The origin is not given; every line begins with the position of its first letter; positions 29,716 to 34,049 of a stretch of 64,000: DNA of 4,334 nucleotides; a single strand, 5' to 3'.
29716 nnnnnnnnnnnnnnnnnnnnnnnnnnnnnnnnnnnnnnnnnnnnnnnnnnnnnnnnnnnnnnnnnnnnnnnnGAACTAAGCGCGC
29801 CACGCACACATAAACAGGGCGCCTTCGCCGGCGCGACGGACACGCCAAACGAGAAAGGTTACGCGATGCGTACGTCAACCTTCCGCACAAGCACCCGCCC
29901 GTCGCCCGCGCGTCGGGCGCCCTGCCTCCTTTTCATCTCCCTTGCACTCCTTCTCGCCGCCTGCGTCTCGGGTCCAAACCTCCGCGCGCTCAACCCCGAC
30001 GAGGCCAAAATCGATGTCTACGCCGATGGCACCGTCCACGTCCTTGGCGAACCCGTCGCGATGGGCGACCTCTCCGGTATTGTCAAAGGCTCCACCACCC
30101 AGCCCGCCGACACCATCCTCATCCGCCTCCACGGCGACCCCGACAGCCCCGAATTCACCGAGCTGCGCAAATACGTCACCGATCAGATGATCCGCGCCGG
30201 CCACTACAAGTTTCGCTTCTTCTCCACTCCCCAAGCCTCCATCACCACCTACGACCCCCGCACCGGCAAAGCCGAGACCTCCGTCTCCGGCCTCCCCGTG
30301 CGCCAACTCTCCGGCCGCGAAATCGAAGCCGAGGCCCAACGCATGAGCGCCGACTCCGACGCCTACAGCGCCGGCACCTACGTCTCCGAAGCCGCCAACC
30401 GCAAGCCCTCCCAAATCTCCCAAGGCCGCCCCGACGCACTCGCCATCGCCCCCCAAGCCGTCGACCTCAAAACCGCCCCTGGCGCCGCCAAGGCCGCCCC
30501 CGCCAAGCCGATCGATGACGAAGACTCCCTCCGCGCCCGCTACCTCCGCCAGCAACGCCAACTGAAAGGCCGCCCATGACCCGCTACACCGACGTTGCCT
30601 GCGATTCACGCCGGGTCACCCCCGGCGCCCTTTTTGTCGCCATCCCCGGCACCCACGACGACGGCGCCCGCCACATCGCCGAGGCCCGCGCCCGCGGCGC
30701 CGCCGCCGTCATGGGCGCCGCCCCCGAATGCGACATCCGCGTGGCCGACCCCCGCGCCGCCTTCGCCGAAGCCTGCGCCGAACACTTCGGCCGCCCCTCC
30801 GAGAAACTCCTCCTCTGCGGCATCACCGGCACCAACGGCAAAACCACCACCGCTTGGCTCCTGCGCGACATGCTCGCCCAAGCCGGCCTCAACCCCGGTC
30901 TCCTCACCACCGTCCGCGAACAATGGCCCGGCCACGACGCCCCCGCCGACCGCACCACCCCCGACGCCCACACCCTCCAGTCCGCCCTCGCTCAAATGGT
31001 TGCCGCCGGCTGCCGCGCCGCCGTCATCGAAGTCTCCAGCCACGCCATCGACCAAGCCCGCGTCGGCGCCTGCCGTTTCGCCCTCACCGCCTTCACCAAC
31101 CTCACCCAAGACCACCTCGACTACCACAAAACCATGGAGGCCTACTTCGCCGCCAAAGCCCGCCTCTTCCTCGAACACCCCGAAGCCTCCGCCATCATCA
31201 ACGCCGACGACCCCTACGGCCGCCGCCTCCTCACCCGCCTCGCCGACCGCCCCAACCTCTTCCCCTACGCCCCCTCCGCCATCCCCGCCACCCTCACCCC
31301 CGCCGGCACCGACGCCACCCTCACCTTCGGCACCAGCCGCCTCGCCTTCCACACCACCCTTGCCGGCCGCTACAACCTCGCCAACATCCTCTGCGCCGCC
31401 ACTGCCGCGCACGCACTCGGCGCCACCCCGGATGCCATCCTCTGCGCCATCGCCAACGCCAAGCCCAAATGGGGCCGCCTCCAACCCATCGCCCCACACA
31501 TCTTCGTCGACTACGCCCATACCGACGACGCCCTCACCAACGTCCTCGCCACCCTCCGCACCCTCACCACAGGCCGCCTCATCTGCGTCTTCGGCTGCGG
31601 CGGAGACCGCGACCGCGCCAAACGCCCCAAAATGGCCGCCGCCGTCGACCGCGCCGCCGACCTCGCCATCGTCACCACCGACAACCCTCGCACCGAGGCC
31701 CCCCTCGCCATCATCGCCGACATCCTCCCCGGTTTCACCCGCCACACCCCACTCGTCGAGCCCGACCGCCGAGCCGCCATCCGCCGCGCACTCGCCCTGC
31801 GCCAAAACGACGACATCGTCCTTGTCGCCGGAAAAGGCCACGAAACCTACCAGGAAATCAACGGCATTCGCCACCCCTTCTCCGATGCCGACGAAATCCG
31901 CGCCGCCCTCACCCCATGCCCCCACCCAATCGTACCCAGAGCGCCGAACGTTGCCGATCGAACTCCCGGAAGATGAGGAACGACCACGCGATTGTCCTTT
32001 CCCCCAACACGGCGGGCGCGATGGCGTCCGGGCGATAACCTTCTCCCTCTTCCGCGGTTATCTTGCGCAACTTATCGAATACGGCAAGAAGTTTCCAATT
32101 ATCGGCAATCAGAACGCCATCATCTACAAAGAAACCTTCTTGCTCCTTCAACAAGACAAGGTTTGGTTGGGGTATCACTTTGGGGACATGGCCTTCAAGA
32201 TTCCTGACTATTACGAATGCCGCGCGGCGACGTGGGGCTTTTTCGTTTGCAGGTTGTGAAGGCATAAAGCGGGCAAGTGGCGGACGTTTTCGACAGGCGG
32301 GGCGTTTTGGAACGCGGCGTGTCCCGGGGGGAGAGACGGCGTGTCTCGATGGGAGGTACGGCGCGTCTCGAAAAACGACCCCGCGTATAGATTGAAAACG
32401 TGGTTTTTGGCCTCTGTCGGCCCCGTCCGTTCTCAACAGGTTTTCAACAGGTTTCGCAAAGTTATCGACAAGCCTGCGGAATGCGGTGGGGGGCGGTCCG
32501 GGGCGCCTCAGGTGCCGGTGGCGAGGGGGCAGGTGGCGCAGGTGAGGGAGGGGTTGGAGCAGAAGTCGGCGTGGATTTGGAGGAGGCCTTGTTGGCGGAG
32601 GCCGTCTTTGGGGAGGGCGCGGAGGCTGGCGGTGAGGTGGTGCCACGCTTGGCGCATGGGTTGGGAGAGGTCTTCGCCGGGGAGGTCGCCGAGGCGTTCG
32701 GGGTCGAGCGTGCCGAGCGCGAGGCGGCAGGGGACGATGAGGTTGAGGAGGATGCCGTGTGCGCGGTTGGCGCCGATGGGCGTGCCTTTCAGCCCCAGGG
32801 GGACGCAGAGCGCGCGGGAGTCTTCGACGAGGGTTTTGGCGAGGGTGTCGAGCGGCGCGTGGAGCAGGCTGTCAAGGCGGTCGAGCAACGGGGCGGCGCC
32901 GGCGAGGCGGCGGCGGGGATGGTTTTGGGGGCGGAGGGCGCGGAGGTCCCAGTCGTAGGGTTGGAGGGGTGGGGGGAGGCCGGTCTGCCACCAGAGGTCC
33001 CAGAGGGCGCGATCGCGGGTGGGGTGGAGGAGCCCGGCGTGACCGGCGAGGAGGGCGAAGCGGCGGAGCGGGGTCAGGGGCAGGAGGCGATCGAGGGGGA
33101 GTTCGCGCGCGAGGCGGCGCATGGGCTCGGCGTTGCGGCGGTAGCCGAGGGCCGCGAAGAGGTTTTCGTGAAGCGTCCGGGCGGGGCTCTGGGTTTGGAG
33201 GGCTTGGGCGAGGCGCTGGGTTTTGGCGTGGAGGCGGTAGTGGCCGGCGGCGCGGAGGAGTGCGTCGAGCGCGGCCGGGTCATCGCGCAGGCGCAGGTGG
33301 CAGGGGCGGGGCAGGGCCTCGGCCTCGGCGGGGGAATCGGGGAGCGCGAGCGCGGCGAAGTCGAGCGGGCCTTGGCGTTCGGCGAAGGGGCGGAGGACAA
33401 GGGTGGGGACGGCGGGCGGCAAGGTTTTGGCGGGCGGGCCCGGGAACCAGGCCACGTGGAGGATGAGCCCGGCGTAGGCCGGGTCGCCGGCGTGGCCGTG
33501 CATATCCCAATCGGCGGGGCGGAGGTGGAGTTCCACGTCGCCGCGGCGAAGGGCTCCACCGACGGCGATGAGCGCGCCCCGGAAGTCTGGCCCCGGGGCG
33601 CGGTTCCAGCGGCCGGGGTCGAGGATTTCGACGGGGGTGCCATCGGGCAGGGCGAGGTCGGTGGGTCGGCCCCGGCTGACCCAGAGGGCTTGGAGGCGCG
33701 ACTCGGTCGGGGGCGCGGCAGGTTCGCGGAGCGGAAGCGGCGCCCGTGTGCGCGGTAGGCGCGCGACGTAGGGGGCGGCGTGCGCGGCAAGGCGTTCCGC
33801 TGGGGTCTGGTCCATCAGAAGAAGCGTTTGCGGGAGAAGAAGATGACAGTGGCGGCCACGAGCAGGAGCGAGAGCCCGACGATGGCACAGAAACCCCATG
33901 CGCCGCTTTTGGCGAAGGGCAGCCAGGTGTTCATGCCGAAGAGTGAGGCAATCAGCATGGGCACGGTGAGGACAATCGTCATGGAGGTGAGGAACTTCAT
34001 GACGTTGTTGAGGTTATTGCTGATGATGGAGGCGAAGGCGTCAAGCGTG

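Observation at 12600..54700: A ~190 bp intergenic repeat family with internal iteron-like tandem units occurs four times in 64 kb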

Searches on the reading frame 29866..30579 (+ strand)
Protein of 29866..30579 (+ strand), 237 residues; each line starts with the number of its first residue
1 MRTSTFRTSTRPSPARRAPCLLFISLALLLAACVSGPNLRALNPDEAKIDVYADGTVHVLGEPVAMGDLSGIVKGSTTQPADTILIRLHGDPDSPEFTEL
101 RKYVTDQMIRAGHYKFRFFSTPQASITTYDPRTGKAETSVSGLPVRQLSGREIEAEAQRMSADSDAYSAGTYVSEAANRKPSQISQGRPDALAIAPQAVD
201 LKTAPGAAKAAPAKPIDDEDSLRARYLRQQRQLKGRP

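Call 52: find_encoding_contigs(protein=window:29866-30579:+, flank=5000, max_places=10)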
Protein window:29866-30579:+ (237 aa): 8 contigs read that carry it; 7 places shown.
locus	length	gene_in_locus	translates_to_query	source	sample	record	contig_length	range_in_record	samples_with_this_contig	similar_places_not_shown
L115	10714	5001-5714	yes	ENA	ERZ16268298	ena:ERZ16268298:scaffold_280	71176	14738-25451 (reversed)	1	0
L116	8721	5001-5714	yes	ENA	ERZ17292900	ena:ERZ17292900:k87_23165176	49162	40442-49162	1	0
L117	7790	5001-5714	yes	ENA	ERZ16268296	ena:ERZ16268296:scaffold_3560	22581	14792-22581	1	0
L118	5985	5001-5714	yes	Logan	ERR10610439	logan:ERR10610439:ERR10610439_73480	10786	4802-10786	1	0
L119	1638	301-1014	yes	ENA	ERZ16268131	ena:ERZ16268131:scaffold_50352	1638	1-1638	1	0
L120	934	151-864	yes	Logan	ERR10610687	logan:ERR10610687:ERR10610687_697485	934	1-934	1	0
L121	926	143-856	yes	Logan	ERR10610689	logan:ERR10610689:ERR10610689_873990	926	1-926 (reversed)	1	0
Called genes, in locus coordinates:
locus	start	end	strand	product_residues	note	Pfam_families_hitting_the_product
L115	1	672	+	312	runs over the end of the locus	PF00359:PTS_EIIA_2, PF00571:CBS (weak)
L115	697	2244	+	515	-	PF00654:Voltage_CLC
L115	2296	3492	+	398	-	PF13679:Methyltransf_32, PF13847:Methyltransf_31, PF13649:Methyltransf_25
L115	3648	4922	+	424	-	PF01053:Cys_Met_Meta_PP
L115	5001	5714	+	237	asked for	-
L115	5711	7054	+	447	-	PF01225:Mur_ligase, PF08245:Mur_ligase_M, PF02875:Mur_ligase_C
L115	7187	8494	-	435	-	PF11013:DUF2851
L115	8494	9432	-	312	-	PF01544:CorA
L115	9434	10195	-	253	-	-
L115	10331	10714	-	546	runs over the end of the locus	PF00657:Lipase_GDSL, PF13472:Lipase_GDSL_2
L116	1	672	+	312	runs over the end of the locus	PF00359:PTS_EIIA_2, PF00571:CBS (weak)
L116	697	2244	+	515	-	PF00654:Voltage_CLC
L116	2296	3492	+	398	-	PF13679:Methyltransf_32, PF13847:Methyltransf_31, PF13649:Methyltransf_25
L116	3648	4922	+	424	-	PF01053:Cys_Met_Meta_PP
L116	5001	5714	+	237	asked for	-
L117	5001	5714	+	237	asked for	-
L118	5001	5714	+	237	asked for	-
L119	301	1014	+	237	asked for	-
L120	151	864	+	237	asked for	-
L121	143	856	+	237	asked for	-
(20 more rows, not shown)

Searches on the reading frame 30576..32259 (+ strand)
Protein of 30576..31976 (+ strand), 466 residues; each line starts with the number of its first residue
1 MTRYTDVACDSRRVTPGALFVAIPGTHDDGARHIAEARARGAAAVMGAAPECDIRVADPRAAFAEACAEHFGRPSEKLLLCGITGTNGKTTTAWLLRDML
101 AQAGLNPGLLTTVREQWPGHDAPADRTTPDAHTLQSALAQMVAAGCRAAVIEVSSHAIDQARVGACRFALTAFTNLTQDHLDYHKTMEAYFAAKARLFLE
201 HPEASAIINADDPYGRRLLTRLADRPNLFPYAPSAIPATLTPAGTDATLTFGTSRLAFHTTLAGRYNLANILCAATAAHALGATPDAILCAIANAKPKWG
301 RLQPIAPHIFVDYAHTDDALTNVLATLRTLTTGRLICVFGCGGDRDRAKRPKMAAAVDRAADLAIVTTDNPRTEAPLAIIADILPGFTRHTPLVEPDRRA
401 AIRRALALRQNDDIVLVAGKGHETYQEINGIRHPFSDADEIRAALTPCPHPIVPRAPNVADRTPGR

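Call 15: search_protein_families(library=pfam, proteins=[window:30576-31976:+, window:30595-32259:+])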
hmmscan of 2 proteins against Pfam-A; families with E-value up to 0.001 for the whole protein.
window:30576-31976:+ (466 aa): 3 families
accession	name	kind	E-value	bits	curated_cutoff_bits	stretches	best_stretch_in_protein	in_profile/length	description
PF08245.18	Mur_ligase_M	-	4.6e-47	161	24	1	83-278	1-200/200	Mur ligase middle domain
PF02875.26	Mur_ligase_C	-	4.3e-28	99.1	28.4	1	300-421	1-127/127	Mur ligase, glutamate ligase domain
PF01225.30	Mur_ligase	-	5.5e-08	33.5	21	1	5-51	3-54/95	Mur ligase family, catalytic domain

window:30595-32259:+ (554 aa): 1 family
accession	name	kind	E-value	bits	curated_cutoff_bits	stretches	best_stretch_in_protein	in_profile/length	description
PF13651.11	EcoRI_methylase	-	1.2e-20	74.6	26.4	1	483-545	148-212/345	Adenine-specific methyltransferase EcoRI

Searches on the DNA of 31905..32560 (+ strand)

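Call 56: search_dna_similar(query=window:31905-32505:+, collection=plasmids, mode=distant, max_rows=10)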
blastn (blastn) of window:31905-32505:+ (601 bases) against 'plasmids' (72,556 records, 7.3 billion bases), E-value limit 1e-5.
No match.

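Call 57: search_dna_similar(query=window:31905-32505:+, collection=phages, mode=distant, max_rows=10)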
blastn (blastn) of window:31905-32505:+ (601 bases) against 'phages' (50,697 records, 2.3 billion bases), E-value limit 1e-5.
No match.

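Call 59: search_rna_families(source=window, start=32200, end=32560, threshold=evalue, max_evalue=10)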
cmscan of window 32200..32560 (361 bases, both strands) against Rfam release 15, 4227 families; matches with E-value up to 10: 2.
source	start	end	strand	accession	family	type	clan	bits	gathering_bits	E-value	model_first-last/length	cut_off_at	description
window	32214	32250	+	RF00489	ctRNA_p42d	Gene; antisense;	-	18.4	50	0.21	1-46/46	no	ctRNA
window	32440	32474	+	RF03823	mir-1814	Gene; miRNA;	-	13.4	90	5.7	21-55/70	no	mir-1814 microRNA precursor family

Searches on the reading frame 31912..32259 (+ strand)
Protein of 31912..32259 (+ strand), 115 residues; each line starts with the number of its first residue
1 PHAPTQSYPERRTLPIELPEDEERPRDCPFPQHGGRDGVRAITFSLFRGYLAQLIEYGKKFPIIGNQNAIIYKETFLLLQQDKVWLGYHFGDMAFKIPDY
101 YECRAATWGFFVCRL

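Call 55: search_protein_families(library=pfam, proteins=[window:31912-32259:+], max_evalue=0.01)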
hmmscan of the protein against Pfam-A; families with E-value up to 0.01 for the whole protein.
window:31912-32259:+ (115 aa): 1 family
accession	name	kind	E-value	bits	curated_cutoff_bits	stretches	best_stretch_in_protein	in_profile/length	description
PF13651.11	EcoRI_methylase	-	7.1e-22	78.6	26.4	1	44-106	148-212/345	Adenine-specific methyltransferase EcoRI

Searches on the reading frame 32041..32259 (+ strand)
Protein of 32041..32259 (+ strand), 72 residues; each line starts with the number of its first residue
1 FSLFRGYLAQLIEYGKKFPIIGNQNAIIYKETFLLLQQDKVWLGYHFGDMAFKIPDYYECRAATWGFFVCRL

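Call 58: find_related_loci(query=window:32041-32259:+, collection=viral_contigs, flank=5000)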
Query window:32041-32259:+ (72 aa) in viral_contigs; peptide patterns used: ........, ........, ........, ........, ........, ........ (x = any residue, [..] = any of these).
2 stretches matched a pattern, but none encodes a relative of the query by tblastn (E <= 1e-3).

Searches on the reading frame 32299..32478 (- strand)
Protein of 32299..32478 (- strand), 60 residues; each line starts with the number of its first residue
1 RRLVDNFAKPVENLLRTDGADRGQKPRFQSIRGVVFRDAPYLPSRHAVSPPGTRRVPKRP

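Call 33: find_homologous_proteins(query=A4, max_evalue=1)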
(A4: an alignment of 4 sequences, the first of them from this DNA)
Query A4 (4 sequences) (60 aa, profile of the alignment): 2 proteins with E <= 1 among 1721 candidates.
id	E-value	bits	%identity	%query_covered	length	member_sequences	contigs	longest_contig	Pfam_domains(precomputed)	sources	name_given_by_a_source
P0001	2.7e-24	103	72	90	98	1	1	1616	-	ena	-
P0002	2.3e-17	80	57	85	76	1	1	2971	-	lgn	-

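Call 34: find_encoding_contigs(protein=P0001, flank=10000, max_places=10)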
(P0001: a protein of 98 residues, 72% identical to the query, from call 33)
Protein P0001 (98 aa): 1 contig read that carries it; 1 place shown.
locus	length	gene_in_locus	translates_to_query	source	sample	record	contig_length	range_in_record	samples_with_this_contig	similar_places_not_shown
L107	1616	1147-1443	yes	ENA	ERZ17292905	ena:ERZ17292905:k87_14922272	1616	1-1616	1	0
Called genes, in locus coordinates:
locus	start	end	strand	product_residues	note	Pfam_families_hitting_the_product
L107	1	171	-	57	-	?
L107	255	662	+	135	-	-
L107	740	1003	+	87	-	-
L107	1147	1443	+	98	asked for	-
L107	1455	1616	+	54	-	?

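Call 35: find_encoding_contigs(protein=P0002, flank=10000, max_places=10)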
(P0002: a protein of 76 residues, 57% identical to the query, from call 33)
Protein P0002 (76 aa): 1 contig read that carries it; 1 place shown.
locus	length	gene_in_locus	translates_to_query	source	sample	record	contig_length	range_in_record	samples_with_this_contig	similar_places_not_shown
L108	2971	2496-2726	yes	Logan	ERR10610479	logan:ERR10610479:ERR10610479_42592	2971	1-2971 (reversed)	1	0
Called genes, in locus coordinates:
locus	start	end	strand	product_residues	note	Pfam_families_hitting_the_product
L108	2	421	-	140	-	?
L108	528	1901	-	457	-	PF05167:DUF711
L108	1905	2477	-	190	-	PF01842:ACT (faint), PF13740:ACT_6 (faint)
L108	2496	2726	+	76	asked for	-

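Call 79: search_protein_representatives(alignment_id=A5)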
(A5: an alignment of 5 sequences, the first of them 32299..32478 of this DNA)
Query: 5 sequences, 61 profile positions. Proteins with E-value up to 0.001 (for the whole library): 22; up to 1e-10: 16; up to 1e-30: 1. The best 22 are listed.
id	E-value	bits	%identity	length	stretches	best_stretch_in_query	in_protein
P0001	8.0e-31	121.8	-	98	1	2-61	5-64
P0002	9.2e-28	112.0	-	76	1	2-56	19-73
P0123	1.4e-24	101.8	-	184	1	2-59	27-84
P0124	3.1e-24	100.7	-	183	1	3-60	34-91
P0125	4.2e-23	97.0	-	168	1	4-58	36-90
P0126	5.4e-23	96.7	-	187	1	3-59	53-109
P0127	6.0e-22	93.3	-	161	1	3-59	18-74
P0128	7.6e-21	89.8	-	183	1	4-60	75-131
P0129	1.2e-19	86.0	-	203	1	4-56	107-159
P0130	9.8e-19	83.1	-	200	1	4-59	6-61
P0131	1.3e-18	82.7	-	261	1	3-56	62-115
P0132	1.6e-17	79.1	-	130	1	3-58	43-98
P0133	7.5e-17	77.0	-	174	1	4-60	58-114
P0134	7.1e-15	70.7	-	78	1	3-56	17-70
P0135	8.2e-14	67.3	-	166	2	11-53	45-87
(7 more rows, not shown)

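Call 83: list_cluster_members(proteins=[P0123, P0124, P0125, P0126, P0127, P0128, P0129, P0130, P0131, P0132])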
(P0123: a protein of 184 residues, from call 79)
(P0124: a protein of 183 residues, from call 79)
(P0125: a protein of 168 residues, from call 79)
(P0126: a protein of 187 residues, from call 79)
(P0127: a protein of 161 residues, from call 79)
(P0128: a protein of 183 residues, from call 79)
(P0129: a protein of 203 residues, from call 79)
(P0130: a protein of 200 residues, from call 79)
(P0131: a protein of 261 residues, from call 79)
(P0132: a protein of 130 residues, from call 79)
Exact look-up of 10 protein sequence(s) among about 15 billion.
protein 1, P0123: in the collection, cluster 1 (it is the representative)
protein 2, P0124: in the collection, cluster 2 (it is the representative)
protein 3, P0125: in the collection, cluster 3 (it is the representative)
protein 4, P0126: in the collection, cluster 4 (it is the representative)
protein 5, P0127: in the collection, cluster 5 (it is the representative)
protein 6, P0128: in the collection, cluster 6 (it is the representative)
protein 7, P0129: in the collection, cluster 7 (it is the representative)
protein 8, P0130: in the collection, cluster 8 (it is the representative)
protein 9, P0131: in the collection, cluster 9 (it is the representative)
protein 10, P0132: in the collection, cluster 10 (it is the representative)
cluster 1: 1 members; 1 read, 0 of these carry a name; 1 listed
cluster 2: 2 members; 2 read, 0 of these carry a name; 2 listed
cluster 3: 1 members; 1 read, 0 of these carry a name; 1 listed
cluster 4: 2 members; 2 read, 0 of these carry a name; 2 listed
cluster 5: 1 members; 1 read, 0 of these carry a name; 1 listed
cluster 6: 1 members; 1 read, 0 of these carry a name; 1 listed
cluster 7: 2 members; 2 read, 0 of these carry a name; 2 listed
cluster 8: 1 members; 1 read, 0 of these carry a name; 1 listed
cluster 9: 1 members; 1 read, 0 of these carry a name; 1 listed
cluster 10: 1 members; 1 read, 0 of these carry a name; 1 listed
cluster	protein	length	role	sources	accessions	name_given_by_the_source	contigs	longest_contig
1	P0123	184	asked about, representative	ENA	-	-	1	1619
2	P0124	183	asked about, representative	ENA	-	-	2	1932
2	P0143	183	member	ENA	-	-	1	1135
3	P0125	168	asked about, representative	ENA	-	-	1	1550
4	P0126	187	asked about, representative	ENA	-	-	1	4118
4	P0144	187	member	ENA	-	-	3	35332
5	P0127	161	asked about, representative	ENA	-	-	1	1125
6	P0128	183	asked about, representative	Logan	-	-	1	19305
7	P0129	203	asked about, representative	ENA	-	-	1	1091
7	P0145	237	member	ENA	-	-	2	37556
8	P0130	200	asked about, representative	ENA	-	-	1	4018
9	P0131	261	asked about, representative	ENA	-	-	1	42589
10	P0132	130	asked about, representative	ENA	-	-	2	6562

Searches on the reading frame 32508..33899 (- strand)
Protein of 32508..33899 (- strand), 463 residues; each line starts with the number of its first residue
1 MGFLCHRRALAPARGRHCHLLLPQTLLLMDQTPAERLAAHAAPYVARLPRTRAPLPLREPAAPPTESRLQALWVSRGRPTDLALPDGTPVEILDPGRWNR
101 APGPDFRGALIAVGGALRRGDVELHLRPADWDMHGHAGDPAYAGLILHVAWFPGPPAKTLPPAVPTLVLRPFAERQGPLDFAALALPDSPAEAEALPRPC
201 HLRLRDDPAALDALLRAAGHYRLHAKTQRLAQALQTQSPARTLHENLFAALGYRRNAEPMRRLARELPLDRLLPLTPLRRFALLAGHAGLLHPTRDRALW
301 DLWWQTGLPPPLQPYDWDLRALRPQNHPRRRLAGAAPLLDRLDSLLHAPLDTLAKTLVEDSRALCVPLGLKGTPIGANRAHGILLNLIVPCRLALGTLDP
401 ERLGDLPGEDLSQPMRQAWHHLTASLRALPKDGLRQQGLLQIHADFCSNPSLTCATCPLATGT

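Call 15: search_protein_families(library=pfam, proteins=[window:32508-33899:-])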
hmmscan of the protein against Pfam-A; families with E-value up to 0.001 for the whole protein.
window:32508-33899:- (463 aa): 1 family
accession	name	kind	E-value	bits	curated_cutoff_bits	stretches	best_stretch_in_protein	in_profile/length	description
PF11013.13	DUF2851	-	4.2e-39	135.1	25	1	66-351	1-293/375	Protein of unknown function (DUF2851)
